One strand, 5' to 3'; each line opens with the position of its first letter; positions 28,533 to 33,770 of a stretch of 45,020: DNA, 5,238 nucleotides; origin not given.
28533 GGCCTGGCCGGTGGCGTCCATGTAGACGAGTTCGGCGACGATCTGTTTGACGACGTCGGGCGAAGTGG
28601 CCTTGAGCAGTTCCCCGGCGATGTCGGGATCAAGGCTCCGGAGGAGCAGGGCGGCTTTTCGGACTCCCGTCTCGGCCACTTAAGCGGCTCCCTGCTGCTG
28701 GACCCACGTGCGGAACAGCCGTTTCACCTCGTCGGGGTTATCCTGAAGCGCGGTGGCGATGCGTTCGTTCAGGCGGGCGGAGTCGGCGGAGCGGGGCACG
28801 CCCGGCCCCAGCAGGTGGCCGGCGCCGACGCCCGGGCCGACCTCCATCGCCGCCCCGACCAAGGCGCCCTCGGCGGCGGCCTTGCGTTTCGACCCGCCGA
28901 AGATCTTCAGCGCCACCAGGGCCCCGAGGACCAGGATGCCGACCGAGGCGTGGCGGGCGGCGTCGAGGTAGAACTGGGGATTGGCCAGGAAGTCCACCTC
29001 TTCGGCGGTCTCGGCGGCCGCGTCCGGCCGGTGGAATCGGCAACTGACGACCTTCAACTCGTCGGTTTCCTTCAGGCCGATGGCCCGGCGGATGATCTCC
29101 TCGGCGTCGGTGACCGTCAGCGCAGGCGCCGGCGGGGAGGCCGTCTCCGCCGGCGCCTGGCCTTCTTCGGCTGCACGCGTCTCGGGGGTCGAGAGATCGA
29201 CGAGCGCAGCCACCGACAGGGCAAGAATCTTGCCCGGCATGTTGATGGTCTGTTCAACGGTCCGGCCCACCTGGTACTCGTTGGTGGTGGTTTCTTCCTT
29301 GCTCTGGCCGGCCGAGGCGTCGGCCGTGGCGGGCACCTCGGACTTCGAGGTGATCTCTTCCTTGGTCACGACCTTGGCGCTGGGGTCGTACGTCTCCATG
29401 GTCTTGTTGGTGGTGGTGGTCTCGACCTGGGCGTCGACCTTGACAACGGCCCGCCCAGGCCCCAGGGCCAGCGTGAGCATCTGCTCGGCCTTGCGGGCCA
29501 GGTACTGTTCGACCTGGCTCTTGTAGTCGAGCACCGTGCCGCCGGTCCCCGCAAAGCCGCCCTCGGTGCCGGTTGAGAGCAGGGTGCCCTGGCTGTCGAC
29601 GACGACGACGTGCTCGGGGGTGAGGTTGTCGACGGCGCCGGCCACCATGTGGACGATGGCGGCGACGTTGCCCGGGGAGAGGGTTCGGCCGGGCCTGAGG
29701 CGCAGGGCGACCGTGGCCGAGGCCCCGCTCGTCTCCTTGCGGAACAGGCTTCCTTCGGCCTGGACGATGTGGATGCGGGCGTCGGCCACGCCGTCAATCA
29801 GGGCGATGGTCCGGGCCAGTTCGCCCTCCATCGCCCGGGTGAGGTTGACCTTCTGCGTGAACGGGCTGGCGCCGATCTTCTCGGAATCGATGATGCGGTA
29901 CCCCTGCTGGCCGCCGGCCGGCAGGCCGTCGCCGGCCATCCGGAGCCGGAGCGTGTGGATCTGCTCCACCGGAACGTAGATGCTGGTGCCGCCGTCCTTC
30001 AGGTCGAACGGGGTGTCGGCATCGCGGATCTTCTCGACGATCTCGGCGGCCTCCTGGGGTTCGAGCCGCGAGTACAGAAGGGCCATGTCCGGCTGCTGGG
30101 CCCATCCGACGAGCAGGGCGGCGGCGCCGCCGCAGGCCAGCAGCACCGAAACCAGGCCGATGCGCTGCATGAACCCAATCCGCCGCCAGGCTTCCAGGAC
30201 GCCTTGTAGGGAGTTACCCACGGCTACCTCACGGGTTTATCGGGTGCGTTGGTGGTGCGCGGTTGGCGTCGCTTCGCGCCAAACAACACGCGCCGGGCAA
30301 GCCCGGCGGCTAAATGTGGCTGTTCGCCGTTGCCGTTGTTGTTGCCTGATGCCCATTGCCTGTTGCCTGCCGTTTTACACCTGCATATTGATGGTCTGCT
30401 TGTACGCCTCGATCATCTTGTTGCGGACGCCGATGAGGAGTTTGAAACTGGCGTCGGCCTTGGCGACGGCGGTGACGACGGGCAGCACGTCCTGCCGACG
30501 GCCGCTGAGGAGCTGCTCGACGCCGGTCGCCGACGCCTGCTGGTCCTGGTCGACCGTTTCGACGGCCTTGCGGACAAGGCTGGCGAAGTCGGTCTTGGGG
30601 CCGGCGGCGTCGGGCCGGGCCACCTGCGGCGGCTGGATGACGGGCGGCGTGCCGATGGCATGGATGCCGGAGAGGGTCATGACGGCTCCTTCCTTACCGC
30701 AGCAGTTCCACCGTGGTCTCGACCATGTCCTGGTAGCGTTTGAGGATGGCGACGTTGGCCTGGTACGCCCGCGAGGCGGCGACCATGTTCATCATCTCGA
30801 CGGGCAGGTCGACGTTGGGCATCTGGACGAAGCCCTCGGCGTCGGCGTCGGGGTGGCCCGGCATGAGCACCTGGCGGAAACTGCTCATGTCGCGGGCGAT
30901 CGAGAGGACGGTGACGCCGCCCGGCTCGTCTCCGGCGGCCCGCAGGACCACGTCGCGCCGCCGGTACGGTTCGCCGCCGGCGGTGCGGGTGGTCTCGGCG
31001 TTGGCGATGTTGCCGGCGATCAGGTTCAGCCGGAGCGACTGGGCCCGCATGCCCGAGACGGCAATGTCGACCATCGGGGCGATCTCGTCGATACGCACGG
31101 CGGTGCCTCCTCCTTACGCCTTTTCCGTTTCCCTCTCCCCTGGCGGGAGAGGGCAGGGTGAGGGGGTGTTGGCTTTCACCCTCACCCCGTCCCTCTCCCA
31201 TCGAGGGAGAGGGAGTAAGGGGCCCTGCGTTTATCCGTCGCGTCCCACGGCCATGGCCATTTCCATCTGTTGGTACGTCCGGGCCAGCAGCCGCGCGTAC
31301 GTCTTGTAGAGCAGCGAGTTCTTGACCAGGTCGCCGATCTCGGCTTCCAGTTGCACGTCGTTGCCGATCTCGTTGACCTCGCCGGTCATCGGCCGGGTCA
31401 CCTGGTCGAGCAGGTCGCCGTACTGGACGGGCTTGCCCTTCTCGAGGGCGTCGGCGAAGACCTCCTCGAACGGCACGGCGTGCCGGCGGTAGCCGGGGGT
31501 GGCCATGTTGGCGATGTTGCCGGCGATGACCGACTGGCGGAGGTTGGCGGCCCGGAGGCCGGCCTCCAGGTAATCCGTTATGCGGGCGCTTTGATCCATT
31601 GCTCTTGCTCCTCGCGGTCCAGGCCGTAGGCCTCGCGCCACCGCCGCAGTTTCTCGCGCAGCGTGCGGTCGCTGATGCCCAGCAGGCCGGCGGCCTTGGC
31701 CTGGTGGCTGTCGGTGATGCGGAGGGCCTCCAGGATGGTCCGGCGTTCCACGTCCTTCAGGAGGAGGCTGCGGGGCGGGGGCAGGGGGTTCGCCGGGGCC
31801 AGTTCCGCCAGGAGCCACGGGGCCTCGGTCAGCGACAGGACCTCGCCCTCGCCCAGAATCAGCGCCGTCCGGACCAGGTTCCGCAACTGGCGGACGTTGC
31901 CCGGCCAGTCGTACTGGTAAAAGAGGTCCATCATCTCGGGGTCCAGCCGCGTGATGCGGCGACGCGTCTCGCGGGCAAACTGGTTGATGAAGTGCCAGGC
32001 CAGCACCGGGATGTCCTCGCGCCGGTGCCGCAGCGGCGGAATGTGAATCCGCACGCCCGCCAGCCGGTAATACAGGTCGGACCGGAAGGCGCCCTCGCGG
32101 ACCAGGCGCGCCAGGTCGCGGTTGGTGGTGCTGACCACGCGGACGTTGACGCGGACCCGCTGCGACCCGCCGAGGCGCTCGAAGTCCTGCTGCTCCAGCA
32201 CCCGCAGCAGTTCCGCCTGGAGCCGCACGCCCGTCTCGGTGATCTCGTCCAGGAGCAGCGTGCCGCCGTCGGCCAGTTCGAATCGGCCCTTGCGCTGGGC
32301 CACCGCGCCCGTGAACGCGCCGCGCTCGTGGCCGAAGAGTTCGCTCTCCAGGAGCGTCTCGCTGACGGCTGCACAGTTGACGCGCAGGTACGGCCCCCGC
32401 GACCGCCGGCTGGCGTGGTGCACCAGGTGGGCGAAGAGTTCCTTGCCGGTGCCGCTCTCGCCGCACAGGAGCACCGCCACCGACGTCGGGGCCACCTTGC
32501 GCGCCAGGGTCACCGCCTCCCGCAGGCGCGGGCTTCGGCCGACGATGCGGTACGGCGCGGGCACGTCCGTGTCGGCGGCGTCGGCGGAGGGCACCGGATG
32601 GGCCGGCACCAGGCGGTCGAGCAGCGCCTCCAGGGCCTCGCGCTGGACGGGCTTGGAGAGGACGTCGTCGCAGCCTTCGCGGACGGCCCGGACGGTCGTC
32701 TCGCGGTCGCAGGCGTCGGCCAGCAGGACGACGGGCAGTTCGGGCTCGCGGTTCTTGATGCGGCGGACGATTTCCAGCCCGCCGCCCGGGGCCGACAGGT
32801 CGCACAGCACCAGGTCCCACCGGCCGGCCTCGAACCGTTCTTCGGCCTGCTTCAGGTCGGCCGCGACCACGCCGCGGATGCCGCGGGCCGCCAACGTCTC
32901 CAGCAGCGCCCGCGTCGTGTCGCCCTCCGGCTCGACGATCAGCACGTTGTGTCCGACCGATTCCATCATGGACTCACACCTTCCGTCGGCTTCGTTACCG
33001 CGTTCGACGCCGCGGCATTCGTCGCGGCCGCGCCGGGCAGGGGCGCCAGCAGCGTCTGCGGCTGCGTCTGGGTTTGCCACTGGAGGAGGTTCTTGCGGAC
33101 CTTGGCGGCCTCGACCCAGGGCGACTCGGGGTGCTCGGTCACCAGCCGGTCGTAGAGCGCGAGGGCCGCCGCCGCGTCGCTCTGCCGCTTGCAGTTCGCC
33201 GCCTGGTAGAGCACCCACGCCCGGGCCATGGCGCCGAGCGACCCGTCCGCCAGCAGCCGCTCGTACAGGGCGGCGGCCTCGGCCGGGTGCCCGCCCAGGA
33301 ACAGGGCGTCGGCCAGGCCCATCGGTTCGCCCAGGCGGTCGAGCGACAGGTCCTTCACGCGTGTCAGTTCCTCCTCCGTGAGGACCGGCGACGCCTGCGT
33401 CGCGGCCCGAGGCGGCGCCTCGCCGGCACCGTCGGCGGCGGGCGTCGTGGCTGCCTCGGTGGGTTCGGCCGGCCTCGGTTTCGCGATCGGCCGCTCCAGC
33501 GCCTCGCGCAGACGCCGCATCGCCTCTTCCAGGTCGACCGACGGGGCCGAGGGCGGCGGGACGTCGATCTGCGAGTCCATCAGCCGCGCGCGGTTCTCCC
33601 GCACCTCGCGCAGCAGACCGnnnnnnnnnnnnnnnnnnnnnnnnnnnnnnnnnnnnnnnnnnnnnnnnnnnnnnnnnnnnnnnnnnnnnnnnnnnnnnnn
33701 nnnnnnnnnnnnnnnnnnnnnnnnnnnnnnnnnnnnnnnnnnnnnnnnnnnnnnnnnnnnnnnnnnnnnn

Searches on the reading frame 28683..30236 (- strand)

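Call 46: search_protein_families(library=pfam, max_evalue=0.00001, proteins=[window:28683-30236:-])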
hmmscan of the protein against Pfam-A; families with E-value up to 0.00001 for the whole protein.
window:28683-30236:- (518 aa): 2 families
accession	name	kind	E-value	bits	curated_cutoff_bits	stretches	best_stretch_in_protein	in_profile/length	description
PF01514.23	YscJ_FliF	-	2.2e-55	187.7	24.4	1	47-221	2-178/179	Secretory protein of YscJ/FliF family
PF08345.17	YscJ_FliF_C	-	4.7e-20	73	23.8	1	255-401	2-147/147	Flagellar M-ring protein C-terminal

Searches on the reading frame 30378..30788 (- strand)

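Call 46: search_protein_families(library=pfam, max_evalue=0.00001, proteins=[window:30378-30788:-])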
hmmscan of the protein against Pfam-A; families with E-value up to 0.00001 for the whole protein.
window:30378-30788:- (137 aa): 1 family
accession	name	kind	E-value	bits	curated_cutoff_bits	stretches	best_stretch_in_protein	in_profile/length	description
PF02049.23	FliE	-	5.1e-19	68.7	22.4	1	60-137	12-89/89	Flagellar hook-basal body complex protein FliE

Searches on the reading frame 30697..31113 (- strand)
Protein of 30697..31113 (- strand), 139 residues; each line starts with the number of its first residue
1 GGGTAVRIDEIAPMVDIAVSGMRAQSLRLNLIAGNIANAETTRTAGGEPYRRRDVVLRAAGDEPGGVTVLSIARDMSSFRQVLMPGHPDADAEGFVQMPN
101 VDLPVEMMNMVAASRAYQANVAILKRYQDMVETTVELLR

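Call 46: search_protein_families(library=pfam, max_evalue=0.00001, proteins=[window:30697-31113:-])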
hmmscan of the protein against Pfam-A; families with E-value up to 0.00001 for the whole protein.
window:30697-31113:- (139 aa): 2 families
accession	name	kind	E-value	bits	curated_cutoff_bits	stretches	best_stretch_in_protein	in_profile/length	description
PF06429.18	Flg_bbr_C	-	3.3e-12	46.2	23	1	93-136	2-45/46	Flagellar basal body rod FlgEFG protein C-terminal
PF00460.25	Flg_bb_rod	-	2e-06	28.1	20.7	1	17-42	3-28/31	Flagella basal body rod protein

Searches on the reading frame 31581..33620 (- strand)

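Call 46: search_protein_families(library=pfam, max_evalue=0.00001, proteins=[window:31581-33620:-])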
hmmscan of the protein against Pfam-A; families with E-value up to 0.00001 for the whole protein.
window:31581-33620:- (680 aa): 6 families
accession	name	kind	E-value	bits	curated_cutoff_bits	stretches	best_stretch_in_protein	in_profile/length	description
PF00158.32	Sigma54_activat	-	8e-66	221.3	20.2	1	359-525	1-167/168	Sigma-54 interaction domain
PF25601.1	AAA_lid_14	-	5.1e-23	81.1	27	1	531-601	1-71/87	AAA+ ATPase lid domain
PF14532.12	Sigma54_activ_2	-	3.3e-18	66.7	25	1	361-530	2-138/138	Sigma-54 interaction domain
PF00072.30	Response_reg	-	9.9e-16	58.3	30.2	1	226-334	1-110/111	Response regulator receiver domain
PF02954.25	HTH_8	-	1.2e-08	35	22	1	621-661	2-42/42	Bacterial regulatory protein, Fis family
PF07728.20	AAA_5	-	1.6e-07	31.9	22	1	383-501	2-123/139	AAA domain (dynein-related subfamily)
